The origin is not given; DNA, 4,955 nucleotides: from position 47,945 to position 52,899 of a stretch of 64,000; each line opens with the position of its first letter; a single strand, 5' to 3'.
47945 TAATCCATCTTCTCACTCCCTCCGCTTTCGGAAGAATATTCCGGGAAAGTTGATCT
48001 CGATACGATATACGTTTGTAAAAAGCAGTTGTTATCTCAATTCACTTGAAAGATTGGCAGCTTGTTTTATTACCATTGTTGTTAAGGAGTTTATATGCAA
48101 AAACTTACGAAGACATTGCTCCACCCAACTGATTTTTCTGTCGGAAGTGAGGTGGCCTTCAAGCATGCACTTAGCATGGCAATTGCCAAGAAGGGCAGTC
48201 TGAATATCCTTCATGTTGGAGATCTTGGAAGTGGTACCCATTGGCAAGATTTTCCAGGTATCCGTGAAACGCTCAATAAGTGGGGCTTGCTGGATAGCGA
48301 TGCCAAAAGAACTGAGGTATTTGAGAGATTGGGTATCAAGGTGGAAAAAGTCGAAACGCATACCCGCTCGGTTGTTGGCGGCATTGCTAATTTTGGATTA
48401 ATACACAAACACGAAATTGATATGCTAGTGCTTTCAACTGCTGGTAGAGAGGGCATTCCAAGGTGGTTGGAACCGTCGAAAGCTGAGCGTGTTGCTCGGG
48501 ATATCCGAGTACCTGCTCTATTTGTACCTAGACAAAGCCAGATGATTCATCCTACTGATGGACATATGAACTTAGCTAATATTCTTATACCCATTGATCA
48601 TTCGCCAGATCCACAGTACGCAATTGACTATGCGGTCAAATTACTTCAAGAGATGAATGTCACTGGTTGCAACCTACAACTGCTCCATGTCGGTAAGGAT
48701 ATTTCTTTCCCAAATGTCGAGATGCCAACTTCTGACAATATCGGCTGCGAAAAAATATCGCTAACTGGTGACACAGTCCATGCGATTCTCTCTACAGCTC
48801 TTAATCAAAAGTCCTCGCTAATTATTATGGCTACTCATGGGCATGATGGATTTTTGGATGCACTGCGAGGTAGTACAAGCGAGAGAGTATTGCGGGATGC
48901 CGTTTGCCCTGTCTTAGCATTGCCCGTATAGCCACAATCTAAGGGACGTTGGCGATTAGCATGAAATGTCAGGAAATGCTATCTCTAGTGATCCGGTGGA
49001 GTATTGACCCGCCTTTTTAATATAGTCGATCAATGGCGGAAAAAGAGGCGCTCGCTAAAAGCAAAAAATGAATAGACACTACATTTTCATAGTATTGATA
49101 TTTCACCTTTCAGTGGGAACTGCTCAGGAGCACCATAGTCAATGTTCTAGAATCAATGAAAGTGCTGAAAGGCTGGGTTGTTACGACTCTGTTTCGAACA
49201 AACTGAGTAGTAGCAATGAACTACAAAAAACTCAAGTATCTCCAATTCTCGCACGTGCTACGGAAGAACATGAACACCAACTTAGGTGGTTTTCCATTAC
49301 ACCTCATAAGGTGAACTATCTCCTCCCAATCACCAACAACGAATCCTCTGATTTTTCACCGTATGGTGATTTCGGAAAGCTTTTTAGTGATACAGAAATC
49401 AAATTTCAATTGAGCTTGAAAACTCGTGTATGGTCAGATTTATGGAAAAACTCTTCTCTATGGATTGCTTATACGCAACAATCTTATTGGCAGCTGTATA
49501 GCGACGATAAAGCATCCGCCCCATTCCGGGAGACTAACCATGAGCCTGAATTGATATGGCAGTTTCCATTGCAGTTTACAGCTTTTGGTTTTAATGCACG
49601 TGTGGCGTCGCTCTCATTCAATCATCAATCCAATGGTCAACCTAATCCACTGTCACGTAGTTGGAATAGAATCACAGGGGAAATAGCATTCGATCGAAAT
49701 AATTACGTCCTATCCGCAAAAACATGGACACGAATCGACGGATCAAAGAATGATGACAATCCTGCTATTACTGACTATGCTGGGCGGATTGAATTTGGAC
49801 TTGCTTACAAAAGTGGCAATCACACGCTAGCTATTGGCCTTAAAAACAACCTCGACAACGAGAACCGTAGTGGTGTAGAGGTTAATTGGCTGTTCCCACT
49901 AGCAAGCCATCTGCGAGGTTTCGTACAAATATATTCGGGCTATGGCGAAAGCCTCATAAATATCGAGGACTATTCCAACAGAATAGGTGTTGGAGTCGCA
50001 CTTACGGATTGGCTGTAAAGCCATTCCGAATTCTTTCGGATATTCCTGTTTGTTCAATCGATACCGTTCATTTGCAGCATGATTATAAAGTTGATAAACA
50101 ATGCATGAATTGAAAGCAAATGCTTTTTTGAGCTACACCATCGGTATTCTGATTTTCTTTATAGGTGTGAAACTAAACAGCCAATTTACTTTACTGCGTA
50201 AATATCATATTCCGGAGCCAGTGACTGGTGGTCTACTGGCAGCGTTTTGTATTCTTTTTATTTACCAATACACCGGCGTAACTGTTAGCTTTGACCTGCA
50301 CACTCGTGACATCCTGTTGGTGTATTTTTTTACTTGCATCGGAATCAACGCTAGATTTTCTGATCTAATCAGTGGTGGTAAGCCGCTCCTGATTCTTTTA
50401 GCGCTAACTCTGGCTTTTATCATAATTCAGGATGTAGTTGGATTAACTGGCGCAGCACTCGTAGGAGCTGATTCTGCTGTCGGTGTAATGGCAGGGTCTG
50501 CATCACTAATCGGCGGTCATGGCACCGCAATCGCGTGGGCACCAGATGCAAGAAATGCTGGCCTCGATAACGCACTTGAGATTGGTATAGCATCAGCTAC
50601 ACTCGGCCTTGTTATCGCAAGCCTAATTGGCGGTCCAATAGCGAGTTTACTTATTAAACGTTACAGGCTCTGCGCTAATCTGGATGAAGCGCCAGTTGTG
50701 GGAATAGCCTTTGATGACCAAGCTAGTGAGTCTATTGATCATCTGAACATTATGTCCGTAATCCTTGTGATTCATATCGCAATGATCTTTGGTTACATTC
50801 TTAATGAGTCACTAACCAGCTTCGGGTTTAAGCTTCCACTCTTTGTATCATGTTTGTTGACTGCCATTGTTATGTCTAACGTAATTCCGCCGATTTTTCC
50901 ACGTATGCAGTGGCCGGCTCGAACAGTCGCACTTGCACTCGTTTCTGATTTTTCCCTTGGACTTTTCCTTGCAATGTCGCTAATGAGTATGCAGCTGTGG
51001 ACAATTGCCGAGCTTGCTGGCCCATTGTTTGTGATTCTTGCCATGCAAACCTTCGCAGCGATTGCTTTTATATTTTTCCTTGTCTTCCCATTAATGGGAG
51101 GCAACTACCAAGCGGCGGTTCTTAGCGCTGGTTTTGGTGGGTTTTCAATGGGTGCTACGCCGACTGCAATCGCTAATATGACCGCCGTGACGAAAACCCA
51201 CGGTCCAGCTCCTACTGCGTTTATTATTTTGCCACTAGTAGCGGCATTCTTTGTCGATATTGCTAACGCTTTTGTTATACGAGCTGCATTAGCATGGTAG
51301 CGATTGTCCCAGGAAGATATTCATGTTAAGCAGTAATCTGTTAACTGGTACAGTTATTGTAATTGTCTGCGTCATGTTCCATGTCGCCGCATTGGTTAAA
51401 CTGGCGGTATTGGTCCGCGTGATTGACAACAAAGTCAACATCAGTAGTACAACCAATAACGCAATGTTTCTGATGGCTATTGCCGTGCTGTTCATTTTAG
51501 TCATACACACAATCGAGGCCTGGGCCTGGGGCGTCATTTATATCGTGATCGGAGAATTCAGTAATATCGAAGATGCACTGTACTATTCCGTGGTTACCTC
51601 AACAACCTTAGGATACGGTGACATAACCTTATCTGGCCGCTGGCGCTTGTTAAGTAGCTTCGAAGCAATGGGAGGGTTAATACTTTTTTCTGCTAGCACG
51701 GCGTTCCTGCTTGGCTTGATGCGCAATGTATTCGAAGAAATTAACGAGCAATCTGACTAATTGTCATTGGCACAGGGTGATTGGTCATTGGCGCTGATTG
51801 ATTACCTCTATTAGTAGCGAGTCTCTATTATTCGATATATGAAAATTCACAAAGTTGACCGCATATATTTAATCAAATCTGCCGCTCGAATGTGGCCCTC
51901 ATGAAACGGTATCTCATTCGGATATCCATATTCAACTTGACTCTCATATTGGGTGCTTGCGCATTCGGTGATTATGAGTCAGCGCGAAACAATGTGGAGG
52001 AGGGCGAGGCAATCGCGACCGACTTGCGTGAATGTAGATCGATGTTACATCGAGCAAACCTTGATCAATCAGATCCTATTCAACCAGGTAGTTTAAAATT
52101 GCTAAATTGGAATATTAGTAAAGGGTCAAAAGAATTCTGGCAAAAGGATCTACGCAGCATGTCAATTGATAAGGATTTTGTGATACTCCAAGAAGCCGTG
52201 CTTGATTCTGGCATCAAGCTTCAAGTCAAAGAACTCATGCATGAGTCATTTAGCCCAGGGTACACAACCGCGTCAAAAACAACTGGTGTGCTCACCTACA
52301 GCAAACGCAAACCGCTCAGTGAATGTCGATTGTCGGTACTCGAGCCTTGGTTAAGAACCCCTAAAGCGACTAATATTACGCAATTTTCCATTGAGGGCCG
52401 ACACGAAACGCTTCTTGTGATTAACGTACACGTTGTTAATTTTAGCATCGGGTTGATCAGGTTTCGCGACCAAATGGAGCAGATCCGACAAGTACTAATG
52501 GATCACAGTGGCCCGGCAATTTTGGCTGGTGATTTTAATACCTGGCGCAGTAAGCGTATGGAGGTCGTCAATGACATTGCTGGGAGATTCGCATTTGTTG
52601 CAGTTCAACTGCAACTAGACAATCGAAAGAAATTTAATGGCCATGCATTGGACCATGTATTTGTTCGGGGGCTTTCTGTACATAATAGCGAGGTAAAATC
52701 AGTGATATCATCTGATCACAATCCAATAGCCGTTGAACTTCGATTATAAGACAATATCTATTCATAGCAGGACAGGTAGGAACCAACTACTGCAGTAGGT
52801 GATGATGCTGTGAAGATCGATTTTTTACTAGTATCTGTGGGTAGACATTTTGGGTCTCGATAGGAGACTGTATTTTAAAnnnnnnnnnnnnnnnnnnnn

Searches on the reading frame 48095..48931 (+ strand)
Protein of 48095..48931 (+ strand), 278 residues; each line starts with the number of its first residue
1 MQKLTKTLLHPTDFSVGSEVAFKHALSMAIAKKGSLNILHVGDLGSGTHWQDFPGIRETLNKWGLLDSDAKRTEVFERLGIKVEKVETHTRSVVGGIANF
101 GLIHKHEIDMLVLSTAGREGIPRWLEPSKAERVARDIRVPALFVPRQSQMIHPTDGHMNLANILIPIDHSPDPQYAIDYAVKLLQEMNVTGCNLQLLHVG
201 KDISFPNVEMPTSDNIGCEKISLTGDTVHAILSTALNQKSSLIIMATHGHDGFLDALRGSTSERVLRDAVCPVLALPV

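Call 19: search_protein_families(library=pfam, proteins=[window:48095-48931:+], max_evalue=0.00001)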
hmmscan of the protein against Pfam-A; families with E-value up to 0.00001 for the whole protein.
window:48095-48931:+ (278 aa): 1 family
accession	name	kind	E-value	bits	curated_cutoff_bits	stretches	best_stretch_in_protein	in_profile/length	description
PF00582.32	Usp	-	2.8e-32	112.6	24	2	6-145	3-141/141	Universal stress protein family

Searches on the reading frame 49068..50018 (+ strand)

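Call 19: search_protein_families(library=pfam, proteins=[window:49068-50018:+], max_evalue=0.00001)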
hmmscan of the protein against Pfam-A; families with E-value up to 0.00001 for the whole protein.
window:49068-50018:+ (316 aa): 1 family
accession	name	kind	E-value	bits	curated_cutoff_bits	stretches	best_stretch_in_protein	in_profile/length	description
PF02253.21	PLA1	-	8e-86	288.2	27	1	63-312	4-257/257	Phospholipase A1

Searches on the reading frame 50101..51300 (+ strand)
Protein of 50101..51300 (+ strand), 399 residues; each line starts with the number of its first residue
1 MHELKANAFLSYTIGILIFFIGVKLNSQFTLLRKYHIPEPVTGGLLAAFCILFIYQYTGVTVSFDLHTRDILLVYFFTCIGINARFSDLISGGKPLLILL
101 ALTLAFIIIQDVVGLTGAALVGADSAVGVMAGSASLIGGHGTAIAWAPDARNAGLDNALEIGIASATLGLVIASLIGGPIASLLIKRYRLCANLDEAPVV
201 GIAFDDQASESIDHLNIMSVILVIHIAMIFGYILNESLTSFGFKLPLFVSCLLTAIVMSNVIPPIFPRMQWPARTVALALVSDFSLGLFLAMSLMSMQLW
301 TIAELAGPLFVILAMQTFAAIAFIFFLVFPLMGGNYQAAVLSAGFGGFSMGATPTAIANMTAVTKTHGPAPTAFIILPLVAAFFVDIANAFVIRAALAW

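Call 19: search_protein_families(library=pfam, proteins=[window:50101-51300:+], max_evalue=0.00001)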
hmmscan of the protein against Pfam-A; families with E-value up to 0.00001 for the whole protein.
window:50101-51300:+ (399 aa): 1 family
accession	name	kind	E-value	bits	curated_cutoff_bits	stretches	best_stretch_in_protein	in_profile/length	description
PF03616.19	Glt_symporter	-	1.7e-108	363.1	26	1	7-369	4-368/368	Sodium/glutamate symporter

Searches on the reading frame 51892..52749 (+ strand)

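Call 19: search_protein_families(library=pfam, proteins=[window:51892-52749:+], max_evalue=0.00001)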
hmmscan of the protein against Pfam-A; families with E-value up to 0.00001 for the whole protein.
window:51892-52749:+ (285 aa): 1 family
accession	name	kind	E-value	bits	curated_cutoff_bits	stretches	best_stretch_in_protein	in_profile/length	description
PF03372.29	Exo_endo_phos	-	1.9e-12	47.8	24.5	1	72-276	2-225/225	Endonuclease/Exonuclease/phosphatase family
